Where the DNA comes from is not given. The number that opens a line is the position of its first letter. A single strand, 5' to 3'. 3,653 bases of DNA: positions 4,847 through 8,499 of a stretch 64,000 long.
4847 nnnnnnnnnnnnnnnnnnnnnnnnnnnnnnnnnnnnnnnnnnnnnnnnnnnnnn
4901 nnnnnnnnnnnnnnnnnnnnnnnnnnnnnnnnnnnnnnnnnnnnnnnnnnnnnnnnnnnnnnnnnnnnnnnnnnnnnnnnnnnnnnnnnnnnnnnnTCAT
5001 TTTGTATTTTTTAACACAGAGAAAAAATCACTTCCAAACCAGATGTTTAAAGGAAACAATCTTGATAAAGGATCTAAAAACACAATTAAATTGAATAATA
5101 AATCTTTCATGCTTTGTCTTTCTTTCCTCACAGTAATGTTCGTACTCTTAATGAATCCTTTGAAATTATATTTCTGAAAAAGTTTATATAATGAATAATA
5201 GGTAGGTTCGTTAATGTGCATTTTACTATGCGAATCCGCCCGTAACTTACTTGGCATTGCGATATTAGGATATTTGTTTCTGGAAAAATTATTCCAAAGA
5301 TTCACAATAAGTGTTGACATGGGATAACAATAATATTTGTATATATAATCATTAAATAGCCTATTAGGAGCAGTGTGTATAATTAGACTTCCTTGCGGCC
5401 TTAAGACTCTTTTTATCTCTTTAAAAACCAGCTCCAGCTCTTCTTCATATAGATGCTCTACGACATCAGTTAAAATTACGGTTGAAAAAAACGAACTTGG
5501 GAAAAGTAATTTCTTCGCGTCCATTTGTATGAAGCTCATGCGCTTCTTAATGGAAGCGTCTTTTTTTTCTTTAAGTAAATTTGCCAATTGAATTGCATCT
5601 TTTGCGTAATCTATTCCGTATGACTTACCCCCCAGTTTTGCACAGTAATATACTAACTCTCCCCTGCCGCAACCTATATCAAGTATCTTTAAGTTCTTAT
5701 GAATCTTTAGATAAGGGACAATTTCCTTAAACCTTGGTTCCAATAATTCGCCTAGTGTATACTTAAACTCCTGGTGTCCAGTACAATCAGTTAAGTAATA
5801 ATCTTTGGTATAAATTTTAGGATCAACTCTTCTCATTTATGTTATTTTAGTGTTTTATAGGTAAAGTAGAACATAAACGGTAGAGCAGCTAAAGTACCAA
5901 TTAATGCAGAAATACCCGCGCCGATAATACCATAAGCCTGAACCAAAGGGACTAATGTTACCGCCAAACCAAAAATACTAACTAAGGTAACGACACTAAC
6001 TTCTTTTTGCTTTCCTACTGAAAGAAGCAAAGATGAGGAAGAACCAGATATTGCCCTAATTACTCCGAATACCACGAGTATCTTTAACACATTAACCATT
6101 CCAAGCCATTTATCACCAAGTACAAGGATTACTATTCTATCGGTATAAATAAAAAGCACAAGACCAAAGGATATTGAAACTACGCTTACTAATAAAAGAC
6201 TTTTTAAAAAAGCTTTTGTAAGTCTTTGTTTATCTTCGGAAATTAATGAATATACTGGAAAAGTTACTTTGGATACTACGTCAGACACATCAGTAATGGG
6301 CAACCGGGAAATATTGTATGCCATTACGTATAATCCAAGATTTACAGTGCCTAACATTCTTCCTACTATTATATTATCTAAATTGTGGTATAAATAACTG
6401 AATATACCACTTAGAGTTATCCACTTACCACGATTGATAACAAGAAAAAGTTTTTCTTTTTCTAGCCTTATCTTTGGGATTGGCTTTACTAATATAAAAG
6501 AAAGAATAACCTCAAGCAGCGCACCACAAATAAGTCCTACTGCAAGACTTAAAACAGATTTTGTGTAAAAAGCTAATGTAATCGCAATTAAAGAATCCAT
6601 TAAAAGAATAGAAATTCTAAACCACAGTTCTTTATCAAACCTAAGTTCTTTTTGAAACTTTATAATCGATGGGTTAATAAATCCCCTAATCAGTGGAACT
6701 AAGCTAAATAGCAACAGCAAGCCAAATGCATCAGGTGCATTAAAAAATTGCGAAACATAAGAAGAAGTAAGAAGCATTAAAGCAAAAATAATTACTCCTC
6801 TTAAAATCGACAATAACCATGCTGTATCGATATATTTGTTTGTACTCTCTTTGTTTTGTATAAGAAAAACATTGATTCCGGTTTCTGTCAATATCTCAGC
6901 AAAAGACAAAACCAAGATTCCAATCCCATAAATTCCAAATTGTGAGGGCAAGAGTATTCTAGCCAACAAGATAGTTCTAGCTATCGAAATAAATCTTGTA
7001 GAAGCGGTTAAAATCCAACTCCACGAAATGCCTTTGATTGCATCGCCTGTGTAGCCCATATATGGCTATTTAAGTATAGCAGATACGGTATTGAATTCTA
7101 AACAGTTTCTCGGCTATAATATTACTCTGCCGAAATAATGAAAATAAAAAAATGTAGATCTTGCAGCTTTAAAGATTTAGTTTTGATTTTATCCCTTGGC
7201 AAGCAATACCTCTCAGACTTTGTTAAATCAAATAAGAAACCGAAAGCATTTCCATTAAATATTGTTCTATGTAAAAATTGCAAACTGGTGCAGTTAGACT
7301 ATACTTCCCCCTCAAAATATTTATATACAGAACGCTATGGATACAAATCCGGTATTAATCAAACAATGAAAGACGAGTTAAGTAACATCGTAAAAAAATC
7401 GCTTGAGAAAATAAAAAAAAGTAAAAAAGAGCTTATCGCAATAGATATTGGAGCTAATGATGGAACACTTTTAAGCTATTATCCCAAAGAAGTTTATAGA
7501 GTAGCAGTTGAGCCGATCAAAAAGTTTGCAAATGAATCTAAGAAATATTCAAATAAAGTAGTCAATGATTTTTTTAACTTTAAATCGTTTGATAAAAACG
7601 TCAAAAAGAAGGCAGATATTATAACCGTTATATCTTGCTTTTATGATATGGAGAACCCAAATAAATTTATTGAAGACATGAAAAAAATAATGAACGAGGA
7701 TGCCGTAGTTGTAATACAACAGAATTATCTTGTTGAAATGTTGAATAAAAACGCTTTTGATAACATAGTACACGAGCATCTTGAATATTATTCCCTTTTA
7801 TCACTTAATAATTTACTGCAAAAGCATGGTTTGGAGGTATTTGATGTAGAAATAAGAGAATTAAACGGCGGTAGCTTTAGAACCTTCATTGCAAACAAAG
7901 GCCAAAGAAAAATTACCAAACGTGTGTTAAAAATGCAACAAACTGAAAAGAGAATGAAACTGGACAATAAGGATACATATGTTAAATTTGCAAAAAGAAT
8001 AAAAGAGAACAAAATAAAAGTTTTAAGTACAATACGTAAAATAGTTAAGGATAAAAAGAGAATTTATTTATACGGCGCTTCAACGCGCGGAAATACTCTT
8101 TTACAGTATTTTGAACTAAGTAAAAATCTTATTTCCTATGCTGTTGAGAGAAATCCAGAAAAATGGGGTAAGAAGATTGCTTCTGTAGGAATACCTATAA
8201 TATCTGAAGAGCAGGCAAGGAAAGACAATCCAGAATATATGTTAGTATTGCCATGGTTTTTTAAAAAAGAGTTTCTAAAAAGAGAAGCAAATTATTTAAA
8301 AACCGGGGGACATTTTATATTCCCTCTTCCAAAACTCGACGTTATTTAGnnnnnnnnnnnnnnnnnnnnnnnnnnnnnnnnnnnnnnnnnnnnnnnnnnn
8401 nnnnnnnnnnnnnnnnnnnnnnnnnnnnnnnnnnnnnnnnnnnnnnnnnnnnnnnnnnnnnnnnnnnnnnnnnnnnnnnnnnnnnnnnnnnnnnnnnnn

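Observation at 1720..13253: Three GT2-GT-C fusion proteins: cytoplasmic lipid-sugar synthase or nucleotide-sugar transferase fused to an extracytoplasmic polyprenyl-phosphate-sugar-dependent transferase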

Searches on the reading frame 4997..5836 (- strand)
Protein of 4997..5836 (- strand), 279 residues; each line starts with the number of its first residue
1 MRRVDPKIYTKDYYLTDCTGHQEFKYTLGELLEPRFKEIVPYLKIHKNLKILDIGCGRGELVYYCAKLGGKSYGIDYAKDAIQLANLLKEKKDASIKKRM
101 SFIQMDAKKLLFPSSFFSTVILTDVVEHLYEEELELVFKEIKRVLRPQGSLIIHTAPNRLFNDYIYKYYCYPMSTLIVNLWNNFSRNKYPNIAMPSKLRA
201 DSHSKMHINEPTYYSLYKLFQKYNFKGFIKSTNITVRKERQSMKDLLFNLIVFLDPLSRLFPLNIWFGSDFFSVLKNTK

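Call 16: search_protein_families(library=pfam, proteins=[window:4997-5836:-], max_evalue=0.01)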
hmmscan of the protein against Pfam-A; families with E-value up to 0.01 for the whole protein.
window:4997-5836:- (279 aa): 18 families
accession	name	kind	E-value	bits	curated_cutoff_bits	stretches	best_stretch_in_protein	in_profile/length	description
PF08241.18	Methyltransf_11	-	4e-20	72.7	21.2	1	52-153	1-95/95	Methyltransferase domain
PF13847.12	Methyltransf_31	-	1.9e-18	66.9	27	1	45-156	1-112/145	Methyltransferase domain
PF13649.12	Methyltransf_25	-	3.8e-18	66.4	27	1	51-149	1-97/97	Methyltransferase domain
PF13489.12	Methyltransf_23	-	3.4e-13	50.1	27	1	40-226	17-160/164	Methyltransferase domain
PF08242.18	Methyltransf_12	-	2.7e-12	47.7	30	1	52-151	1-98/98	Methyltransferase domain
PF02353.26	CMAS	-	2.3e-09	37.4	27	1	18-156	33-167/273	Mycolic acid cyclopropane synthetase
PF01555.25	N6_N4_Mtase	-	1.5e-05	25.5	26.7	0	128-184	26-61/221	DNA methylase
PF03848.20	TehB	-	2.4e-05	24.3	20.4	1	34-153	17-132/193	Tellurite resistance protein TehB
PF01209.24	Ubie_methyltran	-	6.1e-05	22.9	20.1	1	46-156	46-154/233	ubiE/COQ5 methyltransferase family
PF08123.19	DOT1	-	0.00012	22.1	23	1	26-113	21-106/205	Histone methylation protein DOT1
PF13679.12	Methyltransf_32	-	0.0003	21.2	27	1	37-109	18-91/143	Methyltransferase domain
PF01728.25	FtsJ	-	0.00064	20.1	24.1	1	44-110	17-78/181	FtsJ-like methyltransferase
PF07021.18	MetW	-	0.00071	19.7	21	1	45-144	11-101/193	Methionine biosynthesis protein MetW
PF05175.20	MTS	-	0.0012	19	23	1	41-116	25-99/170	Methyltransferase small domain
PF03141.22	Methyltransf_29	-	0.0016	17.5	23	1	35-158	104-222/506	Putative S-adenosyl-L-methionine-dependent methyltransferase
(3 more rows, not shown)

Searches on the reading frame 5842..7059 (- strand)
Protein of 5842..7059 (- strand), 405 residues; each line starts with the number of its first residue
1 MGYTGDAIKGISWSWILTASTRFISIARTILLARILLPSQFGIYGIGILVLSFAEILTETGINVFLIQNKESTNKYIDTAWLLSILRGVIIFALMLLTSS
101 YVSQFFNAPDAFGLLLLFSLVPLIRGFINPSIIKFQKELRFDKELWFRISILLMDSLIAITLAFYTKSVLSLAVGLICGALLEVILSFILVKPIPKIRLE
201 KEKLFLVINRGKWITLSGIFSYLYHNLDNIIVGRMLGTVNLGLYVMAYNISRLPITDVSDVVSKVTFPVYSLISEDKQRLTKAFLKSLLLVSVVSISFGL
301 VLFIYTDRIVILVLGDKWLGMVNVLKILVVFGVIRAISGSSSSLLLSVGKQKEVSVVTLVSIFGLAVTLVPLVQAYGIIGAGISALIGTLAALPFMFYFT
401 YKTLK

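Call 16: search_protein_families(library=pfam, proteins=[window:5842-7059:-], max_evalue=0.01)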
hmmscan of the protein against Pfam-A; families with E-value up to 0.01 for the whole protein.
window:5842-7059:- (405 aa): 2 families
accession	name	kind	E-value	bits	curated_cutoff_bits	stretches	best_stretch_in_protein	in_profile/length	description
PF13440.11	Polysacc_synt_3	-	2.7e-66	224.2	23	1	31-322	1-292/293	Polysaccharide biosynthesis protein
PF01943.22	Polysacc_synt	-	3.9e-26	92.5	28.2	1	9-271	3-271/274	Polysaccharide biosynthesis protein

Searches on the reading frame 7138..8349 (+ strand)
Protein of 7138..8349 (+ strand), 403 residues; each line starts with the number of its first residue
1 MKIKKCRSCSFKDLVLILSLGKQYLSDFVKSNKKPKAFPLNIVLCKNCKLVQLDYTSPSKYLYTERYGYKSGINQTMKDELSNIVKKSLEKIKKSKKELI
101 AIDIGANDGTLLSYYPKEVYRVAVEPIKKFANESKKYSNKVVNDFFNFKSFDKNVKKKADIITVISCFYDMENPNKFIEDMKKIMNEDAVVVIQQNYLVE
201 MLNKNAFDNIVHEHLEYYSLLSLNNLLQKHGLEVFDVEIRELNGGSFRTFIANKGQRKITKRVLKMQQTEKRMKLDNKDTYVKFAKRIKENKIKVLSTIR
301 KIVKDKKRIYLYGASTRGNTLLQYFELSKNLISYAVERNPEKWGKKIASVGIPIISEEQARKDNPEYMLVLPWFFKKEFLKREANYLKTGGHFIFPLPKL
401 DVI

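Call 16: search_protein_families(library=pfam, proteins=[window:7138-8349:+], max_evalue=0.01)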
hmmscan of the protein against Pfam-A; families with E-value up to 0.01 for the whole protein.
window:7138-8349:+ (403 aa): 5 families
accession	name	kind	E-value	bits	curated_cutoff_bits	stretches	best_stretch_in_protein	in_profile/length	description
PF08484.17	Methyltransf_14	-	2.6e-46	157.8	23.5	1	242-398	2-160/160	C-methyltransferase C-terminal domain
PF13489.12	Methyltransf_23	-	9.1e-15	55.2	27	1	84-234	12-161/164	Methyltransferase domain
PF08421.16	Methyltransf_13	-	2.3e-10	40.9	31.3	1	6-63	1-62/62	Putative zinc binding domain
PF08242.18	Methyltransf_12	-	0.00045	21.3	30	1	102-190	1-97/98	Methyltransferase domain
PF08241.18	Methyltransf_11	-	0.0054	17.8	21.2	0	103-192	2-94/95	Methyltransferase domain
